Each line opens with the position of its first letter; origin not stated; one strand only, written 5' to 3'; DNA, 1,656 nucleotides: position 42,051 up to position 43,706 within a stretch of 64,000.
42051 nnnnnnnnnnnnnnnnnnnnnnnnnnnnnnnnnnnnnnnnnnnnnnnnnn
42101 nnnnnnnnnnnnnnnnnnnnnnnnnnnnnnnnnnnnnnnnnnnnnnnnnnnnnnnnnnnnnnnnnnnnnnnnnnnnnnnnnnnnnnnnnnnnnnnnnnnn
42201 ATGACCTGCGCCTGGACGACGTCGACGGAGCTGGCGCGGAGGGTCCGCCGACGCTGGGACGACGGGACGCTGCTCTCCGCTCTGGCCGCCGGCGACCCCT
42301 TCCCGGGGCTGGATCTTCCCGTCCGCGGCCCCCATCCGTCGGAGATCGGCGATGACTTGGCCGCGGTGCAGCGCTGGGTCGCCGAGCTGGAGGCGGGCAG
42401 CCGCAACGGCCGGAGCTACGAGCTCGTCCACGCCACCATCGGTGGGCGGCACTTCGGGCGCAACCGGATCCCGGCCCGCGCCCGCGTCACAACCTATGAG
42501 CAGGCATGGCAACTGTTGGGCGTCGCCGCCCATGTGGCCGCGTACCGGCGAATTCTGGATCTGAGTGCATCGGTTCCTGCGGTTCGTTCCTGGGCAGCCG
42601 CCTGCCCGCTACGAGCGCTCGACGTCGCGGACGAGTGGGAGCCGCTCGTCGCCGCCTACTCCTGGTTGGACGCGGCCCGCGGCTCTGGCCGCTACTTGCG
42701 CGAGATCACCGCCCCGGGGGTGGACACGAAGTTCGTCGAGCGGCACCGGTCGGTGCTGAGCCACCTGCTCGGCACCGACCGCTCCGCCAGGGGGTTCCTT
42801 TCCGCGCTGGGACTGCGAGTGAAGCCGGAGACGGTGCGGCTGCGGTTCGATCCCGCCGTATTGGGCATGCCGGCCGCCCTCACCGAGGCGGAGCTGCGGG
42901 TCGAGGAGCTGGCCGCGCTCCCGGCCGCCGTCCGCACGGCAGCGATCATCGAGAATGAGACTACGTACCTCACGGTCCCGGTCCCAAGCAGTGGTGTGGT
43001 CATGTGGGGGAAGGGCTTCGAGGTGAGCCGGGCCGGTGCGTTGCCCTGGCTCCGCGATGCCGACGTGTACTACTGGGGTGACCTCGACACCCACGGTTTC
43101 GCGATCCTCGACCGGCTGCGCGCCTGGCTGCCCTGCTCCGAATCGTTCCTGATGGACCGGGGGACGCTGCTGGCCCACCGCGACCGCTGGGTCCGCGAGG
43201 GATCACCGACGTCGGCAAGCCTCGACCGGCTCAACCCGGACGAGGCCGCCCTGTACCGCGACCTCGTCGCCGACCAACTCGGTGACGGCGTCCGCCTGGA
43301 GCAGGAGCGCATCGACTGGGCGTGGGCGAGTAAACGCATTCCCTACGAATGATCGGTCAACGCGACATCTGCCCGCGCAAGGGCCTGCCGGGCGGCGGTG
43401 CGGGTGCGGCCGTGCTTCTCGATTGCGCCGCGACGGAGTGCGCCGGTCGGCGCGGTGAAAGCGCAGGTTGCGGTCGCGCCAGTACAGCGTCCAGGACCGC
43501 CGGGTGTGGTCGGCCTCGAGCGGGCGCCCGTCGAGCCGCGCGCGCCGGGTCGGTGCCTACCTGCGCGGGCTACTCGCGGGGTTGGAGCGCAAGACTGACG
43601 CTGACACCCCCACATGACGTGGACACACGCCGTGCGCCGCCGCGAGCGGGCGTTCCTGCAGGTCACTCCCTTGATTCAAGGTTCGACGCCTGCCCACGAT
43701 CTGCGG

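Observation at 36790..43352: Complete, translationally coupled Wadjet (JetABCD / MksFEBG / EptABCD-type) SMC-like anti-plasmid operon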

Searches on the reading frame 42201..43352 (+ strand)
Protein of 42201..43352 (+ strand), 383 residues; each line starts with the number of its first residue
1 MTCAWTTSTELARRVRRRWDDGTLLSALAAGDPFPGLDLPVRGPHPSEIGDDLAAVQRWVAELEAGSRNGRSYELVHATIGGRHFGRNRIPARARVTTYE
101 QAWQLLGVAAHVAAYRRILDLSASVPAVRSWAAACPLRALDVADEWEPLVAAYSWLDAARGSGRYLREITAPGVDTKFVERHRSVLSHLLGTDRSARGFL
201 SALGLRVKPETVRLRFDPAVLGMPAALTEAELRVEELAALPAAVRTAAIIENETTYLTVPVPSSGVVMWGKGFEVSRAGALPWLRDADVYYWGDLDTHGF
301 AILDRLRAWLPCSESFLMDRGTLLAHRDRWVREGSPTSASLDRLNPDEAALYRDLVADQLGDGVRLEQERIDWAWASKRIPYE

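Call 4: search_protein_families(library=pfam, proteins=[window:42201-43352:+], max_evalue=0.01)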
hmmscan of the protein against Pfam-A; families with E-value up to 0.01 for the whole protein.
window:42201-43352:+ (383 aa): 2 families
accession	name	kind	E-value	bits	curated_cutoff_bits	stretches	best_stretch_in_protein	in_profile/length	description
PF09983.15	JetD_C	-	1.9e-51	174.4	22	1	204-379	1-178/179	Wadjet protein JetD, C-terminal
PF11795.13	DUF3322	-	2.6e-46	158.5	22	1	9-190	2-189/190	Uncharacterized protein conserved in bacteria N-term (DUF3322)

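Call 5: search_protein_families(library=padloc, proteins=[window:42201-43352:+], max_evalue=0.01)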
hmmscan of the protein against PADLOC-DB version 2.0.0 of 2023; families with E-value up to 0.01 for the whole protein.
window:42201-43352:+ (383 aa): 13 families
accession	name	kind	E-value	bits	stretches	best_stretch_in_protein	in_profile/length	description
PDLC00530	JetD1|JetD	-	4e-122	406.3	1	3-380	3-383/391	DUF2220; DUF3322; DUF2399 domain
PDLC00522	JetD1|JetD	-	6.2e-64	214.4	1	7-379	3-375/382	DUF2220; DUF3322; DUF2399 domain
PDLC00523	JetD1|JetD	-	1.1e-37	128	1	15-379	19-389/398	DUF2220; DUF3322; DUF2399 domain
PDLC00520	JetD1|JetD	-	2.3e-31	107.2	1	146-377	145-379/398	DUF2220; DUF3322; DUF2399 domain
PDLC00532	JetD1|JetD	-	7.3e-26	88.8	1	159-372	154-367/383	DUF2220; DUF3322; DUF2399 domain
PDLC00533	JetD1|JetD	-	9.1e-13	46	1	245-373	268-407/409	DUF2220; DUF3322; DUF2399 domain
PDLC00527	JetD1|JetD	-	2.9e-05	21.3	1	280-311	284-318/387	DUF2220; DUF3322; DUF2399 domain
PDLC00594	JetD3|JetD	-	4.1e-05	21.2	1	244-304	190-258/345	DUF2239; DUF2220 domain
PDLC00592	JetD3|JetD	-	0.00056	17.3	1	247-308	185-263/346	DUF2239; DUF2220 domain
PDLC00528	JetD1|JetD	-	0.00071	16.8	1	261-372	287-409/418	DUF2220; DUF3322; DUF2399 domain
PDLC00529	JetD1|JetD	-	0.0012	16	1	163-373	160-390/394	DUF2220; DUF3322; DUF2399 domain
PDLC00526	JetD1|JetD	-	0.0018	15.5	1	290-375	316-402/407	DUF2220; DUF3322; DUF2399 domain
PDLC00591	JetD3|JetD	-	0.0019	15.6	1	287-309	252-274/350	DUF2239; DUF2220 domain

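Call 6: search_protein_families(library=ncbifam, proteins=[window:42201-43352:+], max_evalue=0.01)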
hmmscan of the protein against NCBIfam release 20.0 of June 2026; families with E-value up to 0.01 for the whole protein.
window:42201-43352:+ (383 aa): 0 families

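Call 9: search_solved_structures(query=window:42201-43352:+, max_evalue=0.001, show_alignments=2)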
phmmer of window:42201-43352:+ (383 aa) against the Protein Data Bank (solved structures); distinct sequences matched with E-value up to 0.001: 3.
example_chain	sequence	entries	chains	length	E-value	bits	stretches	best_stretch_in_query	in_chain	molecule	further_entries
8b7f_A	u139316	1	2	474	8.3e-27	97.1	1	25-372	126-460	Ubiquitin-like protein SMT3,MksG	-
7til_A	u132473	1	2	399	3e-13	52.5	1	160-372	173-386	JetD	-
8q72_M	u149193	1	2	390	2.5e-10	42.8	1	160-370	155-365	JetD(E248A)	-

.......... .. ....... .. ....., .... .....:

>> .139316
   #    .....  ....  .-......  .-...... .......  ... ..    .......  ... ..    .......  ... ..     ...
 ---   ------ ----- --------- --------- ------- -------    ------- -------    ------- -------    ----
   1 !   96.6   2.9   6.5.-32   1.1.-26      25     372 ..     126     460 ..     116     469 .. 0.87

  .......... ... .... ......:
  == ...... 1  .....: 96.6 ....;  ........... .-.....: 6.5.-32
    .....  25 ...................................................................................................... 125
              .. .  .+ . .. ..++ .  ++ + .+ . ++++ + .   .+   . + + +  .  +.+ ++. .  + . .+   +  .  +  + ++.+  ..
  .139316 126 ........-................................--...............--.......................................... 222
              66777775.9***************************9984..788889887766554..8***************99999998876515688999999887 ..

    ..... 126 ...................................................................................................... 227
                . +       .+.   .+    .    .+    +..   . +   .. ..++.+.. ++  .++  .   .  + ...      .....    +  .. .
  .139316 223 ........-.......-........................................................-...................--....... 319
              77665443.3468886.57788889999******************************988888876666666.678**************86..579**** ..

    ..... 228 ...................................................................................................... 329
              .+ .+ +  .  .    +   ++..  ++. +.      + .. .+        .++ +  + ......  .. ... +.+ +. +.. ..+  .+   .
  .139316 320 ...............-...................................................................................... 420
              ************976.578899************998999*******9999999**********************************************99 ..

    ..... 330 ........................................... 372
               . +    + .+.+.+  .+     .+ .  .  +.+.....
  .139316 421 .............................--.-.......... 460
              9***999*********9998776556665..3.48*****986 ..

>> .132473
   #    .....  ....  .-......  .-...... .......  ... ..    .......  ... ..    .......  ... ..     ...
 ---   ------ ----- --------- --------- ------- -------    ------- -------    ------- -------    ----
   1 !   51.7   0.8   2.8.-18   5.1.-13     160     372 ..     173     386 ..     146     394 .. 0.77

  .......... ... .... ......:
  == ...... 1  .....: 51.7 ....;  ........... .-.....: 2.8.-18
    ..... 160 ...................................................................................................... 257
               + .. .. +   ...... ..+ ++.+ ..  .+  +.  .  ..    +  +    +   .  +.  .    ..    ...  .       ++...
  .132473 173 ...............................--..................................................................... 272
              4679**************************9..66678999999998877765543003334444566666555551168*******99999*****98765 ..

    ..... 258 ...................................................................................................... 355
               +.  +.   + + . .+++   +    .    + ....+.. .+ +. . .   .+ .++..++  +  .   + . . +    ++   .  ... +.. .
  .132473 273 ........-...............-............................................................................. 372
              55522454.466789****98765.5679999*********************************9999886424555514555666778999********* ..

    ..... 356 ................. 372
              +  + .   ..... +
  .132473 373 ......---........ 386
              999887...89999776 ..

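Call 26: search_solved_structures(query=window:42201-43352:+, max_evalue=0.001, show_alignments=3)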
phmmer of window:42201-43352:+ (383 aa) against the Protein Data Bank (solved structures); distinct sequences matched with E-value up to 0.001: 3.
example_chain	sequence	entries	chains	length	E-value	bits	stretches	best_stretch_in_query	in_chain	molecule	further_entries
8b7f_A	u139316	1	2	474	8.3e-27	97.1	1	25-372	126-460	Ubiquitin-like protein SMT3,MksG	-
7til_A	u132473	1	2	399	3e-13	52.5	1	160-372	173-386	JetD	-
8q72_M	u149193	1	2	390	2.5e-10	42.8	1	160-370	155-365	JetD(E248A)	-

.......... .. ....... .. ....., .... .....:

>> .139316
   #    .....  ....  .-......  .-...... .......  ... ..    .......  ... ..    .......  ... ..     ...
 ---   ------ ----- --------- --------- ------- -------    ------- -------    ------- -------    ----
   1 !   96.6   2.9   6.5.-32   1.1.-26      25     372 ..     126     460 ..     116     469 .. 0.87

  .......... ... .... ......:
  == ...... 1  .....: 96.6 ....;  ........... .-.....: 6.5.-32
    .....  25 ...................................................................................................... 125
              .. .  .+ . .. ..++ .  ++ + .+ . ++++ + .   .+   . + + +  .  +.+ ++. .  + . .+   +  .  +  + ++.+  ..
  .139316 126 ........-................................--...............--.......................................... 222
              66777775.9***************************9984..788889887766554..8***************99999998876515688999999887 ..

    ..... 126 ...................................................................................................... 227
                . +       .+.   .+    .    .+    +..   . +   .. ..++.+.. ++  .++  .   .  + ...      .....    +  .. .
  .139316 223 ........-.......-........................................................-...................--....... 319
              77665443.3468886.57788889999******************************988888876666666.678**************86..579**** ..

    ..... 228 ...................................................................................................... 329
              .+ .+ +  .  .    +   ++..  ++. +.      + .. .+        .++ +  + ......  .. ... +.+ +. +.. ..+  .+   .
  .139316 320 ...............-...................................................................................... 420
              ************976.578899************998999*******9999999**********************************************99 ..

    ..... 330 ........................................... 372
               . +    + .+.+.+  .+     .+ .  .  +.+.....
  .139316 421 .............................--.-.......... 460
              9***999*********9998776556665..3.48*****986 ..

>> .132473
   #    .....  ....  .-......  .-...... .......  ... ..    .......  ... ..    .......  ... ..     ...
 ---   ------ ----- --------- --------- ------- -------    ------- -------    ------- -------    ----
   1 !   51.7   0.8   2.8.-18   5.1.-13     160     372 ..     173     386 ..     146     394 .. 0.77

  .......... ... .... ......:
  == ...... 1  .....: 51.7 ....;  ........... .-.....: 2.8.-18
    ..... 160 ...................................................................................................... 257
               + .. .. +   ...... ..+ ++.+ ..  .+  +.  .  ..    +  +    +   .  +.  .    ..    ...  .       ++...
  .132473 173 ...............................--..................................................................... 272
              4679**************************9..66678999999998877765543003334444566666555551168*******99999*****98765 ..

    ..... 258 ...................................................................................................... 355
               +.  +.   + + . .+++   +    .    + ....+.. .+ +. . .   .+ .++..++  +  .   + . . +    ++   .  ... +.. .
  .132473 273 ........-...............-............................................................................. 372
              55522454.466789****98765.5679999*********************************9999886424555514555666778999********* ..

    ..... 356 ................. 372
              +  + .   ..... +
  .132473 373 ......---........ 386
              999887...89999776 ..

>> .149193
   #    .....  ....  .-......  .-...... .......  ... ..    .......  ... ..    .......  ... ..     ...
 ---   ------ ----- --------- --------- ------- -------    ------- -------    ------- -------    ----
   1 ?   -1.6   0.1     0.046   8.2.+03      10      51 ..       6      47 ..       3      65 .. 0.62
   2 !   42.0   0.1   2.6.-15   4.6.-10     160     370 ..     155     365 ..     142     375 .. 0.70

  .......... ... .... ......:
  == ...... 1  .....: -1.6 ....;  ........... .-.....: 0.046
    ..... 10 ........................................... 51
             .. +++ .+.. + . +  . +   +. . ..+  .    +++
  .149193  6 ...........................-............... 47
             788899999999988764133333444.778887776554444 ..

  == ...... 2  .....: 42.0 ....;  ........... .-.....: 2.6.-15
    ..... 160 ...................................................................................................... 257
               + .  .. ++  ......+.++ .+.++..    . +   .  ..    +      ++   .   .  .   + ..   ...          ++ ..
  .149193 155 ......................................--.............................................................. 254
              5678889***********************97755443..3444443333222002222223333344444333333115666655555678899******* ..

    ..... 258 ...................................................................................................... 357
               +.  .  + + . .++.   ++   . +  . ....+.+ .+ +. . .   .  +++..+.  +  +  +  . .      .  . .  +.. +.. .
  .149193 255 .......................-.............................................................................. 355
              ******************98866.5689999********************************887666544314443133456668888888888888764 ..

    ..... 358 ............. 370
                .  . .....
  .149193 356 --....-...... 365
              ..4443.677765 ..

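Call 30: find_homologous_proteins(query=window:42201-43349:+, max_evalue=1e-10)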
Query window:42201-43349:+ (383 aa): 4951 proteins with E <= 1e-10 among 8000 candidates; the best 120 are listed.
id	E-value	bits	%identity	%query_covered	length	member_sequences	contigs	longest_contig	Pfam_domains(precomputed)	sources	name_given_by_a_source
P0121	2.1e-233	792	95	100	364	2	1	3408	PF11795.14,PF09983.16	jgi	jgi:hypothetical protein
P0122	2.4e-217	739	86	100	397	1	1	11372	PF11795.14,PF09983.16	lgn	-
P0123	5.5e-188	643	74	100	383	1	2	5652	PF11795.14,PF09983.16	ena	-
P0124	1.1e-187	642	76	100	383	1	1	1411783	PF11795.14,PF09983.16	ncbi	-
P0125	4.1e-184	630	73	100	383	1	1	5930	PF11795.14,PF09983.16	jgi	jgi:hypothetical protein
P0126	2.2e-181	621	73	100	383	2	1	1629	PF11795.14,PF09983.16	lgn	-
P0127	1.5e-180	618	72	99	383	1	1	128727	PF11795.14,PF09983.16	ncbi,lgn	ncbi:MAG: Wadjet anti-phage system protein JetD domain-containing protein [Mycobacteriales bacterium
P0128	5.1e-180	616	71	100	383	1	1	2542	PF11795.14,PF09983.16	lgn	-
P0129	6.6e-180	616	73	100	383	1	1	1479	PF11795.14,PF09983.16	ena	-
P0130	1.0e-179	615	71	100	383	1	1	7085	PF11795.14,PF09983.16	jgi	jgi:hypothetical protein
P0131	1.2e-179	615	72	100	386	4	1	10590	PF11795.14,PF09983.16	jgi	jgi:hypothetical protein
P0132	3.7e-179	614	72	100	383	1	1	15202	PF11795.14,PF09983.16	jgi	jgi:hypothetical protein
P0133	4.1e-179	613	71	100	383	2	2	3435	PF11795.14,PF09983.16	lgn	-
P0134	4.9e-179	613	70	100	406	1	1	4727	PF11795.14,PF09983.16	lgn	-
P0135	6.2e-179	613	71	100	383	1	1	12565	PF11795.14,PF09983.16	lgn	-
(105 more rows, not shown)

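Call 44: predict_structure(alignment_id=A2)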
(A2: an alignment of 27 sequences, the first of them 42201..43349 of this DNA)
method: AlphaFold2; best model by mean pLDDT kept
length: 383 residues; sequences in the alignment: 27
mean_pLDDT: 91.0   pTM: 0.63
mean pLDDT of the five models: 91.0, 90.8, 90.5, 90.2, 89.7
residues with pLDDT >= 90: 292; 70-90: 76; 50-70: 12; < 50: 3
segments of 3 or more residues with pLDDT < 50: none
pLDDT, mean of each block of 10 residues (from residue 1): 79 94 95 93 83 88 94 92 67 96 96 97 95 96 97 96 88 94 95 90 81 93 93 91 93 91 93 75 92 93 92 93 96 86 96 93 90 94 88
secondary structure, 60 per line:
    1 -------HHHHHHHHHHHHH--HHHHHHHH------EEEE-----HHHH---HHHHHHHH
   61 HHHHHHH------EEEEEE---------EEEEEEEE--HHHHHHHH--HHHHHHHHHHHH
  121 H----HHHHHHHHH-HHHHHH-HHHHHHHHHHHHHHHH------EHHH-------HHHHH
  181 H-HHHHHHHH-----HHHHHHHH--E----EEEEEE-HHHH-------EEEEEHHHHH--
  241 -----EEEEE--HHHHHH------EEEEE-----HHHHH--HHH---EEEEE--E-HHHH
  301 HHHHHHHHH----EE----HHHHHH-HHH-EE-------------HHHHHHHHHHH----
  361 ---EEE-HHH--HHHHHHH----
elements in order: H8-20 H23-30 E37-40 H46-49 H53-67 E74-79 E89-96 H99-106 H109-121 H126-134 H136-141 H143-158 H176-181 H183-190 H196-203 E211-216 H218-221 E229-233 H234-238 E246-250 H253-258 E265-269 H275-279 E288-292 H297-309 H320-325 H346-356 E364-366 H373-379

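Call 51: fold_search(model_id=the predicted structure, library=pdb)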
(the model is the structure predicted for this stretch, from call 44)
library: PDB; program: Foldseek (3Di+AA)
matches with E <= 10: 256; with E <= 0.001: 5
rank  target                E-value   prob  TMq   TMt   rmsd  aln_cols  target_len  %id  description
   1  8b7f_A                3.0e-24  1.00  0.72  0.75   5.5       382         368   26  Nuclease from C. glutamicum (released 2023-03-29)
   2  7til_B                4.9e-17  1.00  0.44  0.45  10.1       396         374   23  CryoEM structure of JetD from Pseudomonas aeruginosa (released 2022-10-05)
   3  7til_A                3.6e-15  1.00  0.45  0.47   9.3       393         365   23  CryoEM structure of JetD from Pseudomonas aeruginosa (released 2022-10-05)
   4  9o8p_A                5.2e-04  0.95  0.26  0.27  24.9       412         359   12  CryoEM structure of M. mazei topoisomerase VI-minicircle DNA complex (released 2026-02-25)
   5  8urq_A                5.5e-04  0.98  0.30  0.31  20.6       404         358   11  Spo11 core complex with gapped DNA (released 2024-06-26)
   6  8q72_M                5.2e-03  1.00  0.24  0.68   3.6       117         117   18  E. coli plasmid-borne JetABCD(E248A) core in a cleavage-competent state (released 2024-01-31)
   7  2fcj_A                7.9e-02  0.99  0.17  0.51   2.8        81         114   22  Structure of small TOPRIM domain protein from Bacillus stearothermophilus. (released 2006-01-24)
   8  6tg6                  4.1e-01  0.35  0.16  0.43   9.7       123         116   15  Toprim domain of RNase M5 (released 2020-09-23)
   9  5uj1                  4.3e-01  0.23  0.15  0.09  10.3       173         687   16  Crystal structure of Mycobacterium tuberculosis Topoisomerase I at 2.15A resolution limit (released 2018-01-17)
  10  7lhz_C                4.5e-01  0.23  0.15  0.09  10.6       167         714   10  K. pneumoniae Topoisomerase IV (ParE-ParC) in complex with DNA and (3S)-10-[(3R)-3-(1-aminocyclopropyl)pyrrolidin-1-yl (released 2021-05-12)
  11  8yon_C                4.8e-01  0.18  0.18  0.12  12.4       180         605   11  structure of phage T6 full-length topoisomerase II bound with DNA (released 2024-09-25)
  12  7lhz_A                5.1e-01  0.25  0.15  0.09  10.6       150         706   11  K. pneumoniae Topoisomerase IV (ParE-ParC) in complex with DNA and (3S)-10-[(3R)-3-(1-aminocyclopropyl)pyrrolidin-1-yl (released 2021-05-12)
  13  1zga                  5.1e-01  0.03  0.13  0.14  24.7       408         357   11  Crystal structure of isoflavanone 4'-O-methyltransferase complexed with (+)-6a-hydroxymaackiain (released 2006-08-01)
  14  2i5r_C                5.4e-01  0.69  0.16  0.44   3.6        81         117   21  Structure of small Toprim domain-containing protein from B. stearothermophilus in complex with Mg2+ (released 2007-07-03)
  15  8wib_H                5.7e-01  0.23  0.13  0.23   7.9       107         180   14  Cryo- EM structure of Mycobacterium smegmatis 70S ribosome, E- tRNA and RafH. (released 2024-02-28)
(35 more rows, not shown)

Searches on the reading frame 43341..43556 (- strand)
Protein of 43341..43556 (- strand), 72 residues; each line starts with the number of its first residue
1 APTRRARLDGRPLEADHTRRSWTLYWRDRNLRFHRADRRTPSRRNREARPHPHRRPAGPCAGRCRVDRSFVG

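Call 52: search_protein_families(library=pfam, proteins=[window:43341-43556:-], max_evalue=10)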
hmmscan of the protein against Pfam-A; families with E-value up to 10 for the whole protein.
seq(72 aa): 1 family
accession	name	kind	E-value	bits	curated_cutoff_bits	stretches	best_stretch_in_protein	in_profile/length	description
PF11225.14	DUF3024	-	0.0005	20.7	24.9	1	14-44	64-94/112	Domain of unknown function (DUF3024)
